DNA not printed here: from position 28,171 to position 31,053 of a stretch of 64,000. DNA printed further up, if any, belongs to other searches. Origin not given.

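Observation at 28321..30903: Very AT-rich single-gene TIR + STAND-like NTPase next to tmRNA: candidate antiphage defence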

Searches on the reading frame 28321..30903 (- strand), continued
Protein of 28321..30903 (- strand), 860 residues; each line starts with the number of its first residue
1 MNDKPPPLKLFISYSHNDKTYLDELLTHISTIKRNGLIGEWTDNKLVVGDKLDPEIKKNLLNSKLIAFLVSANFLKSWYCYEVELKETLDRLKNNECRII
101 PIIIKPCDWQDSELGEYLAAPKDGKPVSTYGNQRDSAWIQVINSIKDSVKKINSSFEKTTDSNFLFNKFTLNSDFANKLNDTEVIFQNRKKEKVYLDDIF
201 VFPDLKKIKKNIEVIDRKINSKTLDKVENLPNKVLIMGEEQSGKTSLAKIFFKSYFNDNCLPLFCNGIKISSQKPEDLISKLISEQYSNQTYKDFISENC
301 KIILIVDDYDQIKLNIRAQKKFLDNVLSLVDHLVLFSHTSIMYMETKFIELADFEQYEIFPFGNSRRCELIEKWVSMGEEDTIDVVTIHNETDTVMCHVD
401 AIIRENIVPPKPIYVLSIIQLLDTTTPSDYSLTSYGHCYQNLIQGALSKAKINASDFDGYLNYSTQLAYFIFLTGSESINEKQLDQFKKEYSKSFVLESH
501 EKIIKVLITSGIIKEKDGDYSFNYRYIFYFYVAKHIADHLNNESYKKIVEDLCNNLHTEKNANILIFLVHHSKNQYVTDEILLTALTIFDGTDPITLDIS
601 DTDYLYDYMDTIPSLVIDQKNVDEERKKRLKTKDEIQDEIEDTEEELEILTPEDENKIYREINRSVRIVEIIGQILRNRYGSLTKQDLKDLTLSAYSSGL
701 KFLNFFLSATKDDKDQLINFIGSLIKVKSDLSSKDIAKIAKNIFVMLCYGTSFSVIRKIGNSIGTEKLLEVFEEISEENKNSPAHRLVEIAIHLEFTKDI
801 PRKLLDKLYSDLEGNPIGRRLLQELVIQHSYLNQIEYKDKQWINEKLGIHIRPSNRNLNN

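Call 15: find_related_loci(query=A1, collection=genome_contigs, flank=10000)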
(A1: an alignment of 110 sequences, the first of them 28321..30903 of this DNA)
Query A1 (860 aa) in genome_contigs; peptide patterns used: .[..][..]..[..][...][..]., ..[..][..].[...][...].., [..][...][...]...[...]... (x = any residue, [..] = any of these).
399 stretches matched a pattern; 218 encode a relative of the query (tblastn E <= 1e-3); the best 80 are kept; 80 distinct loci.
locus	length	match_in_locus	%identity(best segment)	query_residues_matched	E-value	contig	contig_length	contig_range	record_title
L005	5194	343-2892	52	7-852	0e+0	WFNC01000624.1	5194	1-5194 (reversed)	MAG: Flavobacteriales bacterium isolate S010_51 k151_94650, whole genome shotgun sequence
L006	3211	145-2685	49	1-852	0e+0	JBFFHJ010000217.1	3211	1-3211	MAG: bacterium isolate Mix_mud16.2022.02.20 k141_2677472_length_3211_cov_11.0081, whole genome shotgun sequence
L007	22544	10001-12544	47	9-849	0e+0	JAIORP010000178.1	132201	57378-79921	MAG: Candidatus Omnitrophota bacterium isolate SMBSF21 20074_Bin_2_contigs_1_c_000000000007, whole genome shotgun sequen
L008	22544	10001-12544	40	9-856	0e+0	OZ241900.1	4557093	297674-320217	MAG: Candidatus Azotimanducaceae bacterium isolate 6709ce91-7ab9-400f-b60a-8ddaec63a3c8 genome assembly, chromosome: 1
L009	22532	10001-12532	39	7-860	0e+0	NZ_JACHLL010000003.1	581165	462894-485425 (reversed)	Pseudomonas fluvialis strain S00202 Ga0436331_03, whole genome shotgun sequence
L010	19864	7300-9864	38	8-852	0e+0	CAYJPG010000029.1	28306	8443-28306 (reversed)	MAG TPA_asm: uncultured Chromatiaceae bacterium isolate ERP124720_co1_205 genome assembly, contig: NODE_2229_length_2830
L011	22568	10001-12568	40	8-860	0e+0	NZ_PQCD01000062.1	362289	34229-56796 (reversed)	Pseudoalteromonas sp. T1lg75 NODE_138, whole genome shotgun sequence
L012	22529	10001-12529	40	8-849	0e+0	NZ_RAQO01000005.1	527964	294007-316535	Alginatibacterium sediminis strain ALS 81 1K03482_S43_L002_R1_001__paired__contig_5, whole genome shotgun sequence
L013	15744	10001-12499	37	8-851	0e+0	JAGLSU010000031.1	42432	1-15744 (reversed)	MAG: Planctomycetota bacterium isolate RS_9_64 ROV157_9.bin.64.fa_31, whole genome shotgun sequence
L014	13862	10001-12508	38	7-852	0e+0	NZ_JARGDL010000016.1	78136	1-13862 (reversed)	Stygiobacter electus strain 09-Me 16, whole genome shotgun sequence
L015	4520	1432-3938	40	9-851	0e+0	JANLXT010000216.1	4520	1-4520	MAG: candidate division FCPU426 bacterium isolate OTE_20_concoct_149_sub OTE_20_k141_4749791, whole genome shotgun seque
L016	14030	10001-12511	37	8-856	0e+0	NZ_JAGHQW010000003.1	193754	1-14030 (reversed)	Salinisphaera sp. G21_0 NODE_3_length_193754_cov_23.815124, whole genome shotgun sequence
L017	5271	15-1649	51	303-851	0e+0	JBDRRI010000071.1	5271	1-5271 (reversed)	MAG: Candidatus Zixiibacteriota bacterium isolate MEGAHIT-group-2.90 k141_388414, whole genome shotgun sequence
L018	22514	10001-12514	36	8-852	6e-177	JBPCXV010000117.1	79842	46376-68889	MAG: Pseudohongiellaceae bacterium isolate MAG_seacave_92 S1Ck127_7411372, whole genome shotgun sequence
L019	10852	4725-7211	38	9-851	5e-176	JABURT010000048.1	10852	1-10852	MAG: Gammaproteobacteria bacterium isolate Bin_15 NODE_1152_length_10852_cov_10.1714, whole genome shotgun sequence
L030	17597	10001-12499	34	9-852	1e-159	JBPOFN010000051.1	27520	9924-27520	MAG: Thalassotalea sp. isolate MAG_38 MAG_38_51, whole genome shotgun sequence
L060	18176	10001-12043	35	170-852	2e-129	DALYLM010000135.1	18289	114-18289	MAG TPA_asm: Coleofasciculaceae cyanobacterium CTOTU46674 NODE_278_length_18289_cov_27.016562, whole genome shotgun sequ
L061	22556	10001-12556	32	8-860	4e-129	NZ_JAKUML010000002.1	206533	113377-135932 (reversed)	Acinetobacter sedimenti strain A3.8 NODE_2_length_206533_cov_307.304845, whole genome shotgun sequence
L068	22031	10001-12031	36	170-856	9e-125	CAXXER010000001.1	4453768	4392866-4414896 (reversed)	MAG: uncultured Desulfobacter sp. isolate eeee0e93-5446-4477-9f5f-6eee70e6e39d genome assembly, contig: contig_1, whole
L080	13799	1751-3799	34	175-850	3e-135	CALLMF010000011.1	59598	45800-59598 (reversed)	MAG: uncultured Granulosicoccaceae bacterium isolate L4_Bin_METABAT__157_1 genome assembly, contig: c_000000050489, whol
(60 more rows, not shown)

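Call 22: predict_structure(alignment_id=A1)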
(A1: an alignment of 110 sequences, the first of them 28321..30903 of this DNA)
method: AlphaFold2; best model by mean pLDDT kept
length: 860 residues; sequences in the alignment: 110
mean_pLDDT: 88.2   pTM: 0.71
mean pLDDT of the five models: 88.2, 88.1, 85.4, 84.4, 84.0
residues with pLDDT >= 90: 540; 70-90: 245; 50-70: 42; < 50: 33
segments of 3 or more residues with pLDDT < 50: 160-164, 427-432, 649-655, 854-860
pLDDT, mean of each block of 10 residues (from residue 1): 81 97 97 95 86 88 97 96 94 91 97 94 94 94 96 71 62 96 86 91 87 64 94 94 93 95 97 94 95 91 97 94 96 96 88 93 93 93 91 86 66 87 58 58 80 91 97 94 98 95 94 91 86 96 97 87 86 92 94 94 81 71 90 82 51 62 88 85 92 97 94 90 84 86 87 94 92 96 97 94 96 91 92 89 88 46
secondary structure, 60 per line:
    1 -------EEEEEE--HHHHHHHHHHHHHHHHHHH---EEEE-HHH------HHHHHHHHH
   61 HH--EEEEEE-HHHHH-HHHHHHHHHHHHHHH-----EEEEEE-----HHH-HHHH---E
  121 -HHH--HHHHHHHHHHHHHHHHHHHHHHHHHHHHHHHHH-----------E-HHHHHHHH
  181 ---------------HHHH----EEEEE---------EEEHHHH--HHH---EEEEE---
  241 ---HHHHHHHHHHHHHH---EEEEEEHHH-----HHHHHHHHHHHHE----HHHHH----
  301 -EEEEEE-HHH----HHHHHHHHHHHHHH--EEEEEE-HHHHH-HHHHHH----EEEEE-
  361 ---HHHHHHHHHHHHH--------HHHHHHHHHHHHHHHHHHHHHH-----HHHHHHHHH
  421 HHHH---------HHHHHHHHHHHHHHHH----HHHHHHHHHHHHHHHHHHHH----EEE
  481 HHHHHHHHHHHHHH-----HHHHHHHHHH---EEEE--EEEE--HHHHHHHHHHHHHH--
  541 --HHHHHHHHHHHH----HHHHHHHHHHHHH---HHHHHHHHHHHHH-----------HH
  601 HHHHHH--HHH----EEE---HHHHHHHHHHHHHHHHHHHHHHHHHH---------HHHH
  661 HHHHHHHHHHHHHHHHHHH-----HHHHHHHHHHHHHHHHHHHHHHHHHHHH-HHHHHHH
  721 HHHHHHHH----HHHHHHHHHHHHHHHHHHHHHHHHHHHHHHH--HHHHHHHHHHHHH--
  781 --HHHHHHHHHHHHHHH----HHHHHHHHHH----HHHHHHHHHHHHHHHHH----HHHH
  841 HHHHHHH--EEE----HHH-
elements in order (helices of 4 or more, strands of 3 or more residues): E8-13 H16-34 E38-41 H52-62 E65-70 H72-76 H78-92 E98-103 H113-116 H127-159 H173-180 H196-199 E204-208 E218-220 H221-224 E233-237 H244-257 E261-266 H275-286 H292-296 E302-307 H316-329 E332-337 H339-343 H345-350 E355-359 H364-376 H385-406 H412-424 H434-449 H454-473 E478-480 H481-494 H500-509 E513-516 E519-522 H525-538 H543-554 H559-571 H575-587 H599-606 E616-618 H622-647 H657-679 H685-712 H714-728 H733-763 H766-778 H783-797 H802-811 H816-832 H837-847 E850-852

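Call 25: search_protein_families(library=padloc, proteins=[L085:12284-14014:+], max_evalue=0.001)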
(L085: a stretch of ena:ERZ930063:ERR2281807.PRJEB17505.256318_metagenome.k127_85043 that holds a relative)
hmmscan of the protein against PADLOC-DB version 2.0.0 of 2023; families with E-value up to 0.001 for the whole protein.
L085:12284-14014:+ (576 aa): 49 families (the best 25 are shown)
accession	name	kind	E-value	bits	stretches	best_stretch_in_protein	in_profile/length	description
PDLC02966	RT-Toprim_I-C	-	3.5e-216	717.1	1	3-572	9-555/568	single gene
PDLC02963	RT-Toprim_I-C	-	8e-216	715.9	1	3-570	4-550/552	single gene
PDLC02964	RT-Toprim_I-C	-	6.6e-150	498.4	1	6-567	3-551/554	single gene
PDLC02967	RT-Toprim_I-C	-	8.9e-150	498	1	6-566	3-546/549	single gene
PDLC02961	RT-TIR_XII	-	2.5e-107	357.7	1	7-385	12-371/475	single gene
PDLC02962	RT-TIR_XII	-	1.1e-104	348.9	1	7-566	12-473/478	single gene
PDLC02959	RT-Protease_XI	-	1.1e-100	336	1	6-330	5-309/510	single gene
PDLC02960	RT-Protease_XI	-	9.6e-100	332.9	1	6-330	3-306/506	single gene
PDLC02968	RT-Toprim_I-C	-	9.4e-97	323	1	24-567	13-527/529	single gene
PDLC02965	RT-Toprim_I-C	-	1.6e-96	322.3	1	24-567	13-527/529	single gene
PDLC02956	RT_XIII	-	4.5e-71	238.3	1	8-335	112-419/469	-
PDLC02946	RT_III-A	-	7.2e-62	207.4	1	17-273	42-271/330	-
PDLC02940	RT_II-A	-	1.2e-59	200.2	1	10-280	185-430/477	-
PDLC02955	RT_X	-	2.5e-58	195.6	1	35-291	21-252/272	-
PDLC02942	RT_III-A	-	4.1e-57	191.8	1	28-324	58-320/341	-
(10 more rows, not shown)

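Call 32: fold_search(model_id=the predicted structure, library=pdb)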
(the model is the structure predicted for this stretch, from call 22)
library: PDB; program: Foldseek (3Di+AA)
matches with E <= 10: 1283; with E <= 0.001: 59
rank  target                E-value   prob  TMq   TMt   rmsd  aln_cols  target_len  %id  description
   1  7dfv_A                9.9e-09  1.00  0.18  0.27  16.1       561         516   14  Cryo-EM structure of plant NLR RPP1 tetramer core part (released 2020-12-16)
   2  7crc_B                1.1e-08  1.00  0.18  0.15  17.3       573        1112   14  Cryo-EM structure of plant NLR RPP1 tetramer in complex with ATR1 (released 2020-12-16)
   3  7dfv_B                1.2e-08  1.00  0.17  0.24  17.7       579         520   15  Cryo-EM structure of plant NLR RPP1 tetramer core part (released 2020-12-16)
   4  9gu4                  2.5e-08  1.00  0.20  0.33  16.1       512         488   13  Crystal structure of NLRP3 in complex with inhibitor NP3-253 (released 2024-12-11)
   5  7alv                  3.4e-08  1.00  0.22  0.37  15.0       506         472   14  Crystal Structure of NLRP3 NACHT domain in complex with a potent inhibitor (released 2021-10-20)
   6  5irm_C                3.5e-08  1.00  0.21  0.24  18.5       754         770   11  Crystal structure of rabbit NOD2 in an ADP-bound state (Crystal form2) (released 2016-06-29)
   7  8ri2                  1.3e-07  1.00  0.20  0.33  16.8       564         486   12  Crystal structure of NLRP3 in complex with inhibitor NP3-562 (released 2024-01-17)
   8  9dh3_A                1.4e-07  1.00  0.21  0.16  28.0       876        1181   11  Cryo-EM structure of NLRP3 complex with Compound C (released 2024-12-25)
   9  9hg4                  2.0e-07  1.00  0.19  0.32  14.9       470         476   14  NACHT domain of NLRP3 in complex with DFV890 (released 2025-03-19)
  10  7wbt_A                4.0e-07  1.00  0.20  0.19  21.2       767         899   10  Crystal structure of bovine NLRP9 (released 2022-04-06)
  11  7pzc_A                5.2e-07  1.00  0.23  0.20  19.3       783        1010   12  Cryo-EM structure of the NLRP3 decamer bound to the inhibitor CRID3 (released 2022-01-26)
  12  7pzc_B                5.4e-07  1.00  0.23  0.23  15.3       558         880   14  Cryo-EM structure of the NLRP3 decamer bound to the inhibitor CRID3 (released 2022-01-26)
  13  7wbu                  7.1e-07  1.00  0.19  0.18  22.2       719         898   10  Cryo-EM structure of bovine NLRP9 (released 2022-04-06)
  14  8dgf_A                5.3e-06  1.00  0.24  0.15  30.2      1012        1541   11  Avs4 bound to phage PhiV-1 portal (released 2022-08-03)
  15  8zem                  5.8e-06  1.00  0.20  0.33  15.3       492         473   14  Crystal Structure of NLRP3 NACHT domain in complex with NP3-1 (released 2024-10-02)
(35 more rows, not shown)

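Call 42: search_protein_families(library=pfam, proteins=[L060:9453-9959:+, L068:9191-10150:+, L080:585-1712:+, L008:2760-5099:+, L008:5099-6532:+, L008:6781-9789:+, L011:15974-16798:+, L061:14678-18202:-, L012:6597-9476:+, L030:12591-13808:-], max_evalue=0.001)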
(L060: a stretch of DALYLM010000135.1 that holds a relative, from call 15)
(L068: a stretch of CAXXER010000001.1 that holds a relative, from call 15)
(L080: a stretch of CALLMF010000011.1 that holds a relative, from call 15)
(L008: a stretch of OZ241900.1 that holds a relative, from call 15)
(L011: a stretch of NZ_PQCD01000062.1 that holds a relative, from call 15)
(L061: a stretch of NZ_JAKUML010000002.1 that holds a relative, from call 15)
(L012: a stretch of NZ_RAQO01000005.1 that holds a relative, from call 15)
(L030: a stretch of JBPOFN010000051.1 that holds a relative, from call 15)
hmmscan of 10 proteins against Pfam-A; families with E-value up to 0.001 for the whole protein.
L060:9453-9959:+ (168 aa): 0 families

L068:9191-10150:+ (320 aa): 1 family
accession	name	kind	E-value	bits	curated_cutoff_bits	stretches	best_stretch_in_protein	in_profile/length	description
PF24391.1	HD-CE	-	5.8e-08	33.2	27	1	48-221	8-222/263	HD-CE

L080:585-1712:+ (375 aa): 1 family
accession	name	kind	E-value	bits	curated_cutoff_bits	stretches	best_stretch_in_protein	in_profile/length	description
PF13289.12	SIR2_2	-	9.9e-18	65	24.5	1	178-311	2-128/141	SIR2-like domain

L008:2760-5099:+ (779 aa): 2 families
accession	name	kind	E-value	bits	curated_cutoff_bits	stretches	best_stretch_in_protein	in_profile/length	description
PF02384.22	N6_Mtase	-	3.7e-49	168.2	20.4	1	178-494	3-280/311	N-6 DNA Methylase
PF12161.14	HsdM_N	-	5.1e-20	72.9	24.5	1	16-152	1-135/135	HsdM N-terminal domain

L008:5099-6532:+ (477 aa): 1 family
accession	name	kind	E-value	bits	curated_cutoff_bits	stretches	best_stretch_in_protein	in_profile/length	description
PF01420.25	Methylase_S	-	4.2e-16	60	22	2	257-400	1-151/168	Type I restriction modification DNA specificity domain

L008:6781-9789:+ (1002 aa): 5 families
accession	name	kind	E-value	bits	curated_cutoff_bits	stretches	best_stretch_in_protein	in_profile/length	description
PF18766.7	SWI2_SNF2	-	2.6e-28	99.7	26.7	1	308-526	13-191/221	SWI2/SNF2 ATPase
PF04313.20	HSDR_N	-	3.7e-20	73.1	25.1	1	133-225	105-196/198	Type I restriction enzyme R protein N terminus (HSDR_N)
PF04851.21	ResIII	-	6.3e-14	52.7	22.5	1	292-483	4-163/164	Type III restriction enzyme, res subunit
PF22679.2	T1R_D3-like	-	1.6e-11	45.3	27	1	650-706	88-148/158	Type I restriction enzyme subunit R domain 3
PF00270.35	DEAD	-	2.7e-07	30.9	26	1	313-487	14-164/167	DEAD/DEAH box helicase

L011:15974-16798:+ (274 aa): 4 families
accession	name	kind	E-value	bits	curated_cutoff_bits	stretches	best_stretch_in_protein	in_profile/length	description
PF00005.33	ABC_tran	-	2.7e-36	125.6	25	1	25-174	1-137/137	ABC transporter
PF13304.12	AAA_21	-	4.8e-10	40.4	27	0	156-198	248-296/304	AAA domain, putative AbiEii toxin, Type IV TA system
PF13191.12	AAA_16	-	5.7e-06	27.4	32.6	1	34-134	23-124/167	AAA ATPase domain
PF02463.25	SMC_N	-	4.2e-05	23.5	40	0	36-191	25-186/220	RecF/RecN/SMC N terminal domain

L061:14678-18202:- (1174 aa): 6 families
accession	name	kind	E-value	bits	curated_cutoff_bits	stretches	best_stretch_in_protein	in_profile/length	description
PF12860.13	PAS_7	-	1.6e-44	151.2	27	1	668-781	1-114/115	PAS fold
PF02518.31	HATPase_c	-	3.1e-21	76.3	26.4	1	925-1036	2-109/111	Histidine kinase-, DNA gyrase B-, and HSP90-like ATPase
PF00072.30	Response_reg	-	2.1e-11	44.4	30.2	1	1059-1164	1-108/111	Response regulator receiver domain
PF00512.31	HisKA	-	2.8e-08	34.1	26.9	1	815-880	1-66/66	His Kinase A (phospho-acceptor) domain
PF00989.32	PAS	-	0.0004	20.8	22.6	1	666-758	5-90/113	PAS fold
PF07321.17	YscO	-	0.00062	20.2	28.8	0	773-822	74-123/149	Type III secretion protein YscO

L012:6597-9476:+ (959 aa): 3 families
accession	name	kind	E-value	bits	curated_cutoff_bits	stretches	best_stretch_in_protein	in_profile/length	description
PF02347.22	GDC-P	-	1.8e-189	630.5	26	2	17-440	1-429/429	Glycine cleavage system P-protein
PF21478.3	GcvP2_C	-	6.1e-60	200.9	27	1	780-901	1-122/122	Glycine dehydrogenase, C-terminal domain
PF01212.27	Beta_elim_lyase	-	9.8e-06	25.5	27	1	539-682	25-170/288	Beta-eliminating lyase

L030:12591-13808:- (405 aa): 2 families
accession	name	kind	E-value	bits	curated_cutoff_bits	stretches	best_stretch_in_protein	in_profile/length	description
PF00589.27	Phage_integrase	-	2.3e-19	70.3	27.1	1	215-375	3-167/172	Phage integrase family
PF14659.12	Phage_int_SAM_3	-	1.7e-05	25.4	22.6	0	104-147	3-44/58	Phage integrase, N-terminal SAM-like domain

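Call 50: search_dna_similar(query=window:28324-30903:-, collection=plasmids, mode=protein, max_rows=15)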
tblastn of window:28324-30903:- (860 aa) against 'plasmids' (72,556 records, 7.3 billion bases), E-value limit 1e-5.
Records with a match: 56; places in all: 57; records where one place covers at least 80% of the query: 5.
Best place of each record, by identity: <60% 56.
By first word of the organism name: Acaryochloris 6; Sulfitobacter 6; Vibrio 3; Clostridium 3; Methylorubrum 3; Phaeobacter 2; Methylobacterium 2; Methylocella 2; Caballeronia 2; Pseudomonas 2; and 24 more.
By predicted mobility (MOB-suite, as given by PLSDB): non-mobilizable 27; mobilizable 15; conjugative 14.
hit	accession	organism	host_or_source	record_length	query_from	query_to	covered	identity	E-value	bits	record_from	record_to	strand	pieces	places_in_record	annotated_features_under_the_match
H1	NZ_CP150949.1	Vibrio parahaemolyticus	-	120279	9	856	99%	34.3%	3e-137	459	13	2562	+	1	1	toll/interleukin-1 receptor domain-containing protein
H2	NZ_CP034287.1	Vibrio parahaemolyticus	Penaeus vannamei,AHPND infected ...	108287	9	856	99%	34.3%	4e-137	458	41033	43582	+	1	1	toll/interleukin-1 receptor domain-containing protein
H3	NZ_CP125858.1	Vibrio parahaemolyticus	Sea water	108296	9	856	99%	34.3%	4e-137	458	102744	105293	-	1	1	toll/interleukin-1 receptor domain-containing protein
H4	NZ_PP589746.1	Lactococcus sp.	Bacterial culture,Dairy environment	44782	52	855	93%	27.3%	2e-50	201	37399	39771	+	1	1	toll/interleukin-1 receptor domain-containing protein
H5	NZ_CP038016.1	Paenisporosarcina antarctica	Antarctica: Sea off King George Island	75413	168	856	80%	29.1%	6e-64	242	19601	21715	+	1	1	metallophosphoesterase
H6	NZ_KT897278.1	Clostridium botulinum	-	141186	168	849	79%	26.7%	3e-56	219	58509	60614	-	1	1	metallophosphoesterase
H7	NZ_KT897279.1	Clostridium botulinum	-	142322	168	849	79%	26.7%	3e-56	219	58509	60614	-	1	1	metallophosphoesterase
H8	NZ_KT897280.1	Clostridium botulinum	-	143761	168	849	79%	26.7%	3e-56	219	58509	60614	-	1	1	metallophosphoesterase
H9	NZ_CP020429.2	Streptococcus sp. FDAARGOS_192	Homo sapiens,peripheral blood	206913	196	848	76%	25.7%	3e-49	197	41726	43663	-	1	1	TIR domain-containing protein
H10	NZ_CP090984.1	Jeotgalibaca sp. MA1X17-3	Cultured bacteria,Antarctica sediment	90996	167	829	77%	24.4%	5e-28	191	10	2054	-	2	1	metallophosphoesterase family protein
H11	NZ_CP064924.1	Acaryochloris marina S15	cell culture,surface of Pikea pinnata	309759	7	223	25%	32.3%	3e-28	130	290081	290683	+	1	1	TIR domain-containing protein | tetratricopeptide repeat protein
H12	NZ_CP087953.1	Desulfosarcina sp. BuS5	-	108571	8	153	17%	43.8%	1e-30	138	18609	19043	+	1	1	toll/interleukin-1 receptor domain-containing protein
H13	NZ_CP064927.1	Acaryochloris marina S15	cell culture,surface of Pikea pinnata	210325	7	150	17%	40.3%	1e-28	132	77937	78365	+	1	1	TIR domain-containing protein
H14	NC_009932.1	Acaryochloris marina MBIC11017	-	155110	7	152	17%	39.7%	3e-28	130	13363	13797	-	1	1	TIR domain-containing protein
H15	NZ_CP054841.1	Comamonas antarctica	whole organism,R2A medium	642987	11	155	17%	39.3%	1e-24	119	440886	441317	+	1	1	toll/interleukin-1 receptor domain-containing protein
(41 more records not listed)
